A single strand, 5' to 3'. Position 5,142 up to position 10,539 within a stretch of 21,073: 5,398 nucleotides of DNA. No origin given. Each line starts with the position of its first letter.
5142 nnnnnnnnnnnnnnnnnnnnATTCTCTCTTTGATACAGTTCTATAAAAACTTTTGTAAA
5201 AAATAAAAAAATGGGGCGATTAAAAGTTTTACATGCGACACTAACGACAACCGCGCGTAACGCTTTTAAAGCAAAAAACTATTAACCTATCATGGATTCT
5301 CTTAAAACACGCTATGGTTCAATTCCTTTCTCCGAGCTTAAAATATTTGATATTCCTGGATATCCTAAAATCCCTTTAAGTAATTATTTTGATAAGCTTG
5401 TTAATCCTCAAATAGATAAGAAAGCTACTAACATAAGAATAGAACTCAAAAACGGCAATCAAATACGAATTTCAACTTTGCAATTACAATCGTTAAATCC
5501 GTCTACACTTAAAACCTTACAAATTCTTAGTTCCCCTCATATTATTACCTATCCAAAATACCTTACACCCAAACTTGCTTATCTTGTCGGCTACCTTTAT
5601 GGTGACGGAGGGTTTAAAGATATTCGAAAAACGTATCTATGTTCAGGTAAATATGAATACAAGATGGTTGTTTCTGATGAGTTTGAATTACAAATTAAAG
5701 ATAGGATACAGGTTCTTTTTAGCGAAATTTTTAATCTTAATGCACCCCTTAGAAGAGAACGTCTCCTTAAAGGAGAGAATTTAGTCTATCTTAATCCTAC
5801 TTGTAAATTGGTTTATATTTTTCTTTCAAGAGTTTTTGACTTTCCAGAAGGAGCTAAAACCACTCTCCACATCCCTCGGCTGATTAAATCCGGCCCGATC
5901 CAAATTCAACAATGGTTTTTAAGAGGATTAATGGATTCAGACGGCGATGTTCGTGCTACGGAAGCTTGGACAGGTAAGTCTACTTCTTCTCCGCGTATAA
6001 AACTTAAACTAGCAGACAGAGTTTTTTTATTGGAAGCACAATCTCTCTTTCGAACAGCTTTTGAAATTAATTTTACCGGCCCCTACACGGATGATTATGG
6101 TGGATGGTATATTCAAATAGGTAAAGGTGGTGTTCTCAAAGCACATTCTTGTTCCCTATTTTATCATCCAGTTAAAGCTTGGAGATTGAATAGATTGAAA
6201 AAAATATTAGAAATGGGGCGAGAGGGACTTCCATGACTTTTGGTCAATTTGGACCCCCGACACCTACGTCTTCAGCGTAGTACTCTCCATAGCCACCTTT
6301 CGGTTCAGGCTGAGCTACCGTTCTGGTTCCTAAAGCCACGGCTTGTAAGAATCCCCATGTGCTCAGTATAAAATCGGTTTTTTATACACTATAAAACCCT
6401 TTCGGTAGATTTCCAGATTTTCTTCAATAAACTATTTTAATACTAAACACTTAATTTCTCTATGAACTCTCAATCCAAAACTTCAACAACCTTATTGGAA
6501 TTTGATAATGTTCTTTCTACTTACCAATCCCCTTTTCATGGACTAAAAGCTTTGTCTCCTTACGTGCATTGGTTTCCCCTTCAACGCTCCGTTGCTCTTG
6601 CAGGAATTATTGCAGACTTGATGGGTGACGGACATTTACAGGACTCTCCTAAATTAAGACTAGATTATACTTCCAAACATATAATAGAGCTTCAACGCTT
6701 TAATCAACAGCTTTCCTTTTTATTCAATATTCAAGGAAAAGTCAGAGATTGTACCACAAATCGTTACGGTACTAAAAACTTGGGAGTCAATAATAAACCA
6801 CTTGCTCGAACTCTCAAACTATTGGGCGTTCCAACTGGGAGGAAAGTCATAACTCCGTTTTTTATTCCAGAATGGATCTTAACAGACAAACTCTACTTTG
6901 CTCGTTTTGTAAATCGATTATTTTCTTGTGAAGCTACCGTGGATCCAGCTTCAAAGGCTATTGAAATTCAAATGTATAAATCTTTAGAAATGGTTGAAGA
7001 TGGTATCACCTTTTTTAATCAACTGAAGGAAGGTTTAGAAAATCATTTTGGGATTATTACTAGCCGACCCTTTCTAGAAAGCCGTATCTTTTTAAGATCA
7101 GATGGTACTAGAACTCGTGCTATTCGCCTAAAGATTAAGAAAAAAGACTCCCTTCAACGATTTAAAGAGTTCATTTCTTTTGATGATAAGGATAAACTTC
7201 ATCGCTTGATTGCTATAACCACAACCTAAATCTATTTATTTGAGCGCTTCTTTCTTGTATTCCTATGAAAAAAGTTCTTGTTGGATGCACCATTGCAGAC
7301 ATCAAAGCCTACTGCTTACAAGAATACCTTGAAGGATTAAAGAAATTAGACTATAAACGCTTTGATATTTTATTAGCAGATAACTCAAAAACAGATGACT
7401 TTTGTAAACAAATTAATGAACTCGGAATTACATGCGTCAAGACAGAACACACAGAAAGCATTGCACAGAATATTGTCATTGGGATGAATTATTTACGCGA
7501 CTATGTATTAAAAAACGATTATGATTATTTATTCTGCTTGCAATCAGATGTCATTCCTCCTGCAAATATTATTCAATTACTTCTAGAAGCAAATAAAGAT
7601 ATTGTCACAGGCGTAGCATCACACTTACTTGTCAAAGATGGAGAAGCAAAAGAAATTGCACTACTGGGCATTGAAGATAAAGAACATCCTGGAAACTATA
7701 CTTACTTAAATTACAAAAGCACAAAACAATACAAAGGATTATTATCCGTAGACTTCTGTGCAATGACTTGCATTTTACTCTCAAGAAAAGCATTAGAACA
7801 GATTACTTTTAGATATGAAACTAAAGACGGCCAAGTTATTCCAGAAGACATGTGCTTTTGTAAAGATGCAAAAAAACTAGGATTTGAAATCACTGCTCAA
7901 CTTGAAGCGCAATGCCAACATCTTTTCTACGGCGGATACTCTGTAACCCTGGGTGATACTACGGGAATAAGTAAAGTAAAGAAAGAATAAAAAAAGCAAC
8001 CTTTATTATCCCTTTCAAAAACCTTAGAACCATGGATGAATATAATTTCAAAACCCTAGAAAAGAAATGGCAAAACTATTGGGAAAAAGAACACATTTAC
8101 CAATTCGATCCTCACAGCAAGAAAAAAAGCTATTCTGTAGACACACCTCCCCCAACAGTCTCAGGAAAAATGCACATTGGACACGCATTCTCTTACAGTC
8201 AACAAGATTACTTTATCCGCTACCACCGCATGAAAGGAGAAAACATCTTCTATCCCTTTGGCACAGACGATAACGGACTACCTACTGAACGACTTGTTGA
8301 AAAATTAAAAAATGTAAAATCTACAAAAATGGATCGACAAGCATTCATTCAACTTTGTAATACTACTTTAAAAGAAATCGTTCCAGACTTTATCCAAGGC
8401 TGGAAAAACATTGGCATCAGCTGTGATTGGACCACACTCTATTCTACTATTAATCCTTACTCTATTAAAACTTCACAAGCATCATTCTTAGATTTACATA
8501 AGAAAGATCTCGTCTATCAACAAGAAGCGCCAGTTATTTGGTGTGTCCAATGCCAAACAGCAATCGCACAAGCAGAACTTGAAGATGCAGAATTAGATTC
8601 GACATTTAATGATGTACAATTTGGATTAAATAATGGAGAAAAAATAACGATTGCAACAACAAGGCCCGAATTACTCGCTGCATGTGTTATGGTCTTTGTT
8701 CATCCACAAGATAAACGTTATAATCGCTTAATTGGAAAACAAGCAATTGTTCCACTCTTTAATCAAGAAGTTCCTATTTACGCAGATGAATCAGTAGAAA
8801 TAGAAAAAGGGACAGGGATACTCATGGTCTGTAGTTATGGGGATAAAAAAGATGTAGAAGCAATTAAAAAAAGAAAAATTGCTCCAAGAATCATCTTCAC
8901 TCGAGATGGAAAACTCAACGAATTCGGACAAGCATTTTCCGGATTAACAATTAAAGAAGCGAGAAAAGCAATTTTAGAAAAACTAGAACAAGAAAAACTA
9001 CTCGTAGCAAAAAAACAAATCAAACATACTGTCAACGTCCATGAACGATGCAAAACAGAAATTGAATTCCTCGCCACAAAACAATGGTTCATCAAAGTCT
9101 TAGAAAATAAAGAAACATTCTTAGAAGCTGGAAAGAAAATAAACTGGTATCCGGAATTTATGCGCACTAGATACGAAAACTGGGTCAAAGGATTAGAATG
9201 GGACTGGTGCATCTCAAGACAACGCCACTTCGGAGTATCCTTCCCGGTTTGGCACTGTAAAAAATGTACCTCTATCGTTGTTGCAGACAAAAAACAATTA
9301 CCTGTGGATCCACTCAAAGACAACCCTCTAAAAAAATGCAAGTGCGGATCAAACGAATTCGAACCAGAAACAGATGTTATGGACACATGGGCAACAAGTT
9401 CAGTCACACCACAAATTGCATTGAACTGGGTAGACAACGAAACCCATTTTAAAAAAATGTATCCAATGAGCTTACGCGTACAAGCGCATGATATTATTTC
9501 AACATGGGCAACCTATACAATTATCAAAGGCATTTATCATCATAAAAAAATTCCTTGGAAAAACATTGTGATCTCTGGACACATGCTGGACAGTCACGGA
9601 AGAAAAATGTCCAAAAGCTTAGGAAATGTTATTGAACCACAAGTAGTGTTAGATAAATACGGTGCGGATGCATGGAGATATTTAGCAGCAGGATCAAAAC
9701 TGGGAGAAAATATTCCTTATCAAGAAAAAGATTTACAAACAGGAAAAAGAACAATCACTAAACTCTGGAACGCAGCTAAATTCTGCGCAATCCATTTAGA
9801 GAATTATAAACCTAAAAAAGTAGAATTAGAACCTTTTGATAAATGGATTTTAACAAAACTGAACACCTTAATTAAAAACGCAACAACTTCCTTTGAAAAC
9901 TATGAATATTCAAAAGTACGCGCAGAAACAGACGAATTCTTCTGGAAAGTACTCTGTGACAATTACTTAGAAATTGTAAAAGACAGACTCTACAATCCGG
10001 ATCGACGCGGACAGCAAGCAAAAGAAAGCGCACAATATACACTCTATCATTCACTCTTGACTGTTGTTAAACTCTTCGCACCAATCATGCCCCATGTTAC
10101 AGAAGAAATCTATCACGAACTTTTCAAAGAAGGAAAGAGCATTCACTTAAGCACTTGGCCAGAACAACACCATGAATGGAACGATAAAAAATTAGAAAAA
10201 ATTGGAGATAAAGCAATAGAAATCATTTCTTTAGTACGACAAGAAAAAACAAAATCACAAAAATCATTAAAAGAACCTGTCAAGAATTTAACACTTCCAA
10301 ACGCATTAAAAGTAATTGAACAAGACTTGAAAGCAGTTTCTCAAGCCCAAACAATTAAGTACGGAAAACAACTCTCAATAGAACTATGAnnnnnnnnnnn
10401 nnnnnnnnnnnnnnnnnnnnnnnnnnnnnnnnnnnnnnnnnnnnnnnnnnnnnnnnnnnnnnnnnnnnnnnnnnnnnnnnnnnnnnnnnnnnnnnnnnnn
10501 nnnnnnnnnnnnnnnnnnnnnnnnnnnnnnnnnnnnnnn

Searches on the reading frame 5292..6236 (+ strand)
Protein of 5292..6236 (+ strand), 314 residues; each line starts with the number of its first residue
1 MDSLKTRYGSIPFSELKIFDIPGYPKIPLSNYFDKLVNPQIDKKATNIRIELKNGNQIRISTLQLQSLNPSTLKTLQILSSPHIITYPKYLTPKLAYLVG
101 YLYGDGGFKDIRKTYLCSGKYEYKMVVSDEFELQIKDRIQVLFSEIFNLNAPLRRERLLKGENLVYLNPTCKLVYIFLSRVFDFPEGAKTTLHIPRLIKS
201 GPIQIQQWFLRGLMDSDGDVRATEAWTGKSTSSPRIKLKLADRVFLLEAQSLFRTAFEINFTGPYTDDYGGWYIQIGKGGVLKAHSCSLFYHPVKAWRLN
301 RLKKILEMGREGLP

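Call 8: search_protein_families(library=pfam, proteins=[window:5292-6236:+], max_evalue=0.01)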
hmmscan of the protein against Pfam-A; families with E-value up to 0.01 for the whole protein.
window:5292-6236:+ (314 aa): 1 family
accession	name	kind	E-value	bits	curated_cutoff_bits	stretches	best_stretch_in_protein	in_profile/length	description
PF14528.11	LAGLIDADG_3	-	0.00066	20.3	22.5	0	207-259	4-48/82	LAGLIDADG-like domain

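Call 39: find_homologous_proteins(query=window:5292-6236:+, max_evalue=0.00001)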
Query window:5292-6236:+ (314 aa): 12 proteins with E <= 0.00001 among 853 candidates.
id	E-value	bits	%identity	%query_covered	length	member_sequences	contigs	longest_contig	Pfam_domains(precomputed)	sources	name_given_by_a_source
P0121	2.4e-210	715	100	100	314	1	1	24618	-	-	-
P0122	4.5e-92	327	49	99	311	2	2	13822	-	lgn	-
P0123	8.3e-89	316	47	99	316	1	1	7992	PF14528.12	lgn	-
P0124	3.0e-84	301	49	95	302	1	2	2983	-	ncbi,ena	-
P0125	7.2e-84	300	47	95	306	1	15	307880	-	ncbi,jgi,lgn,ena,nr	ncbi:hypothetical protein HOD38_02990 [archaeon]|jgi:intein/homing endonuclease|nr:hypothetical prot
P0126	1.4e-80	289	45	96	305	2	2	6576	PF14528.12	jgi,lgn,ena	-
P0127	1.4e-76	276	46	96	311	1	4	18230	PF14528.12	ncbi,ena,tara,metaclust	tara:strand:+ start:3186 stop:4121 length:936 start_codon:yes stop_codon:yes gene_type:complete|meta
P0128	8.5e-69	250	40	97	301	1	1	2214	PF14528.12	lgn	-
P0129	2.5e-63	232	44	82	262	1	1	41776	PF14528.12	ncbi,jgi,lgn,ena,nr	ncbi:MAG: hypothetical protein KJ674_03960 [Nanoarchaeota archaeon]|nr:hypothetical protein [Nanoarc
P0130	9.0e-55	204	47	68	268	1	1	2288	PF14528.12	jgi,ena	-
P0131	2.3e-54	203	47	68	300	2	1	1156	PF14528.12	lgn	-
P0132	3.0e-54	203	45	75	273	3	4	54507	PF14528.12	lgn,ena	-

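Call 40: find_encoding_contigs(protein=P0125, flank=6000, max_places=4)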
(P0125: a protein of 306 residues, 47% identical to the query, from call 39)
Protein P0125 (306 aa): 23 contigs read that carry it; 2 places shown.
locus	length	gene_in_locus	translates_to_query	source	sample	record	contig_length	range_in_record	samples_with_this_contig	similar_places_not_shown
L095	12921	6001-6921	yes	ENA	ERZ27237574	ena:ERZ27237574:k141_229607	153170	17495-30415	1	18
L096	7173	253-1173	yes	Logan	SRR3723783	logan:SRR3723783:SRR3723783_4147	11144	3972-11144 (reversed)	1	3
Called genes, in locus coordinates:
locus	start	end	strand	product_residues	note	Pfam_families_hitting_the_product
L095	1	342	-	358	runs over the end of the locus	-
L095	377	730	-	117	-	-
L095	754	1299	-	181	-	-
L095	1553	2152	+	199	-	PF01866:Diphthamide_syn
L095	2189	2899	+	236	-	-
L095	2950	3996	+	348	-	-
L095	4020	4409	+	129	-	-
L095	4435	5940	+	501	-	PF00587:tRNA-synt_2b, PF03129:HGTP_anticodon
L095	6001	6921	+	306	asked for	-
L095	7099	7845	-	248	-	PF00072:Response_reg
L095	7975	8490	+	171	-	-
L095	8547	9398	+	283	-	PF17125:Methyltr_RsmF_N, PF22458:RsmF-B_ferredox (weak), PF01728:FtsJ (weak), PF01189:Methyltr_RsmB-F, PF13847:Methyltransf_31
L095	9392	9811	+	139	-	PF03657:UPF0113 (weak)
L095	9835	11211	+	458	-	PF01406:tRNA-synt_1e, PF09334:tRNA-synt_1g (weak), PF23493:CysS_C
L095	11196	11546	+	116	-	PF01243:PNPOx_N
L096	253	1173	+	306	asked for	-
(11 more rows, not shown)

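Call 41: find_encoding_contigs(protein=P0122, flank=6000, max_places=3)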
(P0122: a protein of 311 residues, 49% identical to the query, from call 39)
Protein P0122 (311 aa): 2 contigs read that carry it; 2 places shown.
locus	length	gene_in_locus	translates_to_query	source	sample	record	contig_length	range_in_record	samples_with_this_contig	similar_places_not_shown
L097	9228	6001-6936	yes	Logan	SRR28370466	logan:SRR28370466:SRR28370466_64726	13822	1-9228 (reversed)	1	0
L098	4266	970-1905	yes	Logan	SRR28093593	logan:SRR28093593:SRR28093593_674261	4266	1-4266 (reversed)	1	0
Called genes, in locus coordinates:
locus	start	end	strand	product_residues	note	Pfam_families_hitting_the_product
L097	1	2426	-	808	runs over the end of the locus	PF00133:tRNA-synt_1, PF01921:tRNA-synt_1f (faint), PF01406:tRNA-synt_1e (faint), PF09334:tRNA-synt_1g, PF08264:Anticodon_1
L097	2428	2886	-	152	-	-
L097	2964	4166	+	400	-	PF00004:AAA, PF21960:RCF1-5-like_lid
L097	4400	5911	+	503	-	PF00587:tRNA-synt_2b, PF03129:HGTP_anticodon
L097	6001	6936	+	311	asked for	-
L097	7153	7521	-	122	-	-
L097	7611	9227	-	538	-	?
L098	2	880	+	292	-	?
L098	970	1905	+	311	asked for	-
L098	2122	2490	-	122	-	-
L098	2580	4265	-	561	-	?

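Call 65: search_protein_families(library=ncbifam, proteins=[window:5292-6236:+], max_evalue=0.01)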
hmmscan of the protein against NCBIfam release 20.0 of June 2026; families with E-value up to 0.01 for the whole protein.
window:5292-6236:+ (314 aa): 2 families
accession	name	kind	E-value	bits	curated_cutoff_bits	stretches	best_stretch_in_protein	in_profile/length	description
NF003158.0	PRK04132.1-3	equivalog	1.1e-05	22.8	1750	1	32-221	869-1058/1437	replication factor C small subunit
NF045703.1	rSAM_Tes_intein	exception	0.0056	14.5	1700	1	90-253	366-509/1040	tetraether lipid synthase Tes, intein-containing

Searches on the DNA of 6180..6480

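Call 57: search_rna_families(source=window, start=6180, end=6480, threshold=evalue, max_evalue=10)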
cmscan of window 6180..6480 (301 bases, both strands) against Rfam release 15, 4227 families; matches with E-value up to 10: 4.
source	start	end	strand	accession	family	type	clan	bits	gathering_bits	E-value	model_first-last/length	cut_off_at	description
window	6236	6454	-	RF02112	DLG2-AS1_1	Gene; lncRNA;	-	20.1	80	7.5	1-215/215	no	DLG2 antisense RNA 1 conserved region 1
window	6405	6454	-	RF01226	snoZ5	Gene; snRNA; snoRNA; CD-box;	CL00045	16.5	60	2.6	62-111/113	no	Small nucleolar RNA Z5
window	6288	6312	-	RF03111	Zeta-pan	Gene; sRNA;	-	12.8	56.7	9.5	1-50/50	no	Zeta-pan RNA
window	6188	6238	+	RF01306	sR52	Gene; snRNA; snoRNA; CD-box;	-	11.5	50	5.2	1-60/60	no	Small nucleolar RNA sR52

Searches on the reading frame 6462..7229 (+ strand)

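Call 8: search_protein_families(library=pfam, proteins=[window:6462-7229:+], max_evalue=0.01)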
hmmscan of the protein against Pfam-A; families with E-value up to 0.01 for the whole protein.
window:6462-7229:+ (255 aa): 0 families

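Call 65: search_protein_families(library=ncbifam, proteins=[window:6462-7229:+], max_evalue=0.01)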
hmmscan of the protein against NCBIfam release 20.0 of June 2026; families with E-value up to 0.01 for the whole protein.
window:6462-7229:+ (255 aa): 2 families
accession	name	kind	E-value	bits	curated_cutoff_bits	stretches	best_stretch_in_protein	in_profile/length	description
NF038162.1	RtcB_rel_intein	exception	5.1e-08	31.4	1150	1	90-240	298-444/961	intein-containing RtcB family protein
NF011287.0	PRK14698.1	equivalog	0.00068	17.7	1238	1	46-170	393-510/1017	V-type ATP synthase subunit A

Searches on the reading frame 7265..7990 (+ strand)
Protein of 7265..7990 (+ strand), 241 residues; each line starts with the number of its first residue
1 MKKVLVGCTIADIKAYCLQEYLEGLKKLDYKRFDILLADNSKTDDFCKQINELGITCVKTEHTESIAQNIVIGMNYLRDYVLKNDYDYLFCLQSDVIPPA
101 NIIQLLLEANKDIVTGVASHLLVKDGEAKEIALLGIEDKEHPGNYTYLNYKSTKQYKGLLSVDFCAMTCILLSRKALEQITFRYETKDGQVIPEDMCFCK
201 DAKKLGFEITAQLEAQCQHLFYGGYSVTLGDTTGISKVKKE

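Call 8: search_protein_families(library=pfam, proteins=[window:7265-7990:+], max_evalue=0.01)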
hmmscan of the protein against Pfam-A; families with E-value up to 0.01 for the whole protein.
window:7265-7990:+ (241 aa): 2 families
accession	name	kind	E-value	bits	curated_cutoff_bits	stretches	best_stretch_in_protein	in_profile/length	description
PF00535.33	Glycos_transf_2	-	2e-07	31.5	23.3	1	18-180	13-167/168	Glycosyl transferase family 2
PF03452.20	Anp1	-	0.00046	20.2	28.8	0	75-115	126-167/263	Anp1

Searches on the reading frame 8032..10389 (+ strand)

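Call 9: search_protein_families(library=pfam, proteins=[window:8032-10389:+], max_evalue=0.01)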
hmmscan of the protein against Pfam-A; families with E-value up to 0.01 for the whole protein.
window:8032-10389:+ (785 aa): 5 families
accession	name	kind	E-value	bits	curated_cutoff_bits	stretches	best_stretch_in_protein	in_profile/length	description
PF00133.28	tRNA-synt_1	-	1.4e-90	304.5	22.7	1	12-561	1-411/414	tRNA synthetases class I (I, L, M and V)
PF08264.19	Anticodon_1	-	4.9e-41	140.5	25.1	1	603-751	1-145/148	Anticodon-binding domain of tRNA ligase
PF09334.17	tRNA-synt_1g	-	1.6e-21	77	20.1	2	36-182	3-134/391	tRNA synthetases class I (M)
PF01406.26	tRNA-synt_1e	-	2.3e-07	30.9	27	1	509-571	237-299/301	tRNA synthetases class I (C) catalytic domain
PF13603.12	tRNA-synt_1_2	-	2.3e-05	24.4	25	1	234-293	85-145/185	Leucyl-tRNA synthetase, editing domain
